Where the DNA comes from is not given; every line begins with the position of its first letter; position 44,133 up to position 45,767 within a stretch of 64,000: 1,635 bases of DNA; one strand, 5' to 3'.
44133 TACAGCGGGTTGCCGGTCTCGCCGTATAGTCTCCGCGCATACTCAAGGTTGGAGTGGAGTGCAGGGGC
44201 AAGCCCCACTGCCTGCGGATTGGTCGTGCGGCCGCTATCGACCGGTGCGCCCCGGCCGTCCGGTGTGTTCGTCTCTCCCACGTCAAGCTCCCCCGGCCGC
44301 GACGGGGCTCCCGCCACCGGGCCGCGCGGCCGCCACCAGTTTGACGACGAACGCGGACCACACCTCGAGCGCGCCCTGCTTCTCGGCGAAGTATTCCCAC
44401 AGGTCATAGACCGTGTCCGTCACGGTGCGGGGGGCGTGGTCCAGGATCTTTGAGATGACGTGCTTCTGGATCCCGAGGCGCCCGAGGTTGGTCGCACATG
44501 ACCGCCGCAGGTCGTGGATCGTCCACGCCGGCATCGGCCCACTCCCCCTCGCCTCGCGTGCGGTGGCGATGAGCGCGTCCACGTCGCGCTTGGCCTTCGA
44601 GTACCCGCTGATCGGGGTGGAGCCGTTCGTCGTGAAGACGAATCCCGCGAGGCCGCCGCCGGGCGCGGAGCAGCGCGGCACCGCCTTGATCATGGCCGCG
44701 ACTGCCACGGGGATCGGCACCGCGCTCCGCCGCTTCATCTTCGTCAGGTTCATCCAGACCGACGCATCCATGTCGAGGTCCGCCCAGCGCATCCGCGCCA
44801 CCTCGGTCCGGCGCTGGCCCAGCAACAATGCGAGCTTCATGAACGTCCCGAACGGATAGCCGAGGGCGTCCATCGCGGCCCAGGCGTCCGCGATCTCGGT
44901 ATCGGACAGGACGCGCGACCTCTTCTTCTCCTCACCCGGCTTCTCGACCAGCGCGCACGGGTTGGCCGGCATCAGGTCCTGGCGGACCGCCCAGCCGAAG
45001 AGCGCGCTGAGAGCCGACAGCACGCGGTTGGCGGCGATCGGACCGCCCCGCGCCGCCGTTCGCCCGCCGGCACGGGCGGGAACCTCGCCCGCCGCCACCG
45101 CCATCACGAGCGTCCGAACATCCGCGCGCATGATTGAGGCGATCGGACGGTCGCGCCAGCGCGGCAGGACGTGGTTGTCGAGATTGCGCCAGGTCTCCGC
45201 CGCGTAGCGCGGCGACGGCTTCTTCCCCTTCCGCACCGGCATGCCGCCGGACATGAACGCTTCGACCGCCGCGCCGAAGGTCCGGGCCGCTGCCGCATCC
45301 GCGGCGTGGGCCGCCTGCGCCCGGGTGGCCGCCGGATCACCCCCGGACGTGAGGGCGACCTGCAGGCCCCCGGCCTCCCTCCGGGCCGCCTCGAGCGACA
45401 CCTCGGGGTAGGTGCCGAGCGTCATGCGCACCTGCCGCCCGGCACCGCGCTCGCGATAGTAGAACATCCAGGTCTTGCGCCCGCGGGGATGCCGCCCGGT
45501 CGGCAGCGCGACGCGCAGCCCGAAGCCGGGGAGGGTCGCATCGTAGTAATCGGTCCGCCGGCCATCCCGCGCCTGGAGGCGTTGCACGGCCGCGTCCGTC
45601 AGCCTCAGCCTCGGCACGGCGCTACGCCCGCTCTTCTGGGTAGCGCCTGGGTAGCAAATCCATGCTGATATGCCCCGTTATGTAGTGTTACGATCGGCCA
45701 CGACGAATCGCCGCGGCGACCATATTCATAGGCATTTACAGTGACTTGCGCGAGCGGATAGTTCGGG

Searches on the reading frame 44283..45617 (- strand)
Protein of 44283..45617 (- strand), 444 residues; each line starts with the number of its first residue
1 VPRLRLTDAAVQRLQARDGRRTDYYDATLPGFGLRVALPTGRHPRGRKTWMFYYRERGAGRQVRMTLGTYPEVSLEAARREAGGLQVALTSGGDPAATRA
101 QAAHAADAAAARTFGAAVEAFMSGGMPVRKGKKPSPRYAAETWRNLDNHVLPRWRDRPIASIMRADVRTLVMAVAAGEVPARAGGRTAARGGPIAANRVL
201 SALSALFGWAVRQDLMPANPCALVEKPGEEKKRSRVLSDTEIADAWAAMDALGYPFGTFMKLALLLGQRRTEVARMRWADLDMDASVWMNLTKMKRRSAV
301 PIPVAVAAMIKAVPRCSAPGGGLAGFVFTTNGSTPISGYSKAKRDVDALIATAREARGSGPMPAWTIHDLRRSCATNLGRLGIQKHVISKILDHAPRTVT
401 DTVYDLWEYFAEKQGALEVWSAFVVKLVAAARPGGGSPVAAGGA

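Call 84: search_protein_families(library=pfam, proteins=[window:44283-45617:-], max_evalue=0.0001)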
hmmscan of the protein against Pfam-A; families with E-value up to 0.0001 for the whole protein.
window:44283-45617:- (444 aa): 3 families
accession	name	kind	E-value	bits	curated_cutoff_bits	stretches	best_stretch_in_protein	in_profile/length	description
PF00589.27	Phage_integrase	-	4.8e-17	62.7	27.1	1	241-404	7-165/172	Phage integrase family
PF13356.12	Arm-DNA-bind_3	-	1.1e-16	61.1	27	1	6-101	1-82/83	Arm DNA-binding domain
PF22022.2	Phage_int_M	-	7.4e-07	29.8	27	1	132-224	15-93/96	Phage integrase central domain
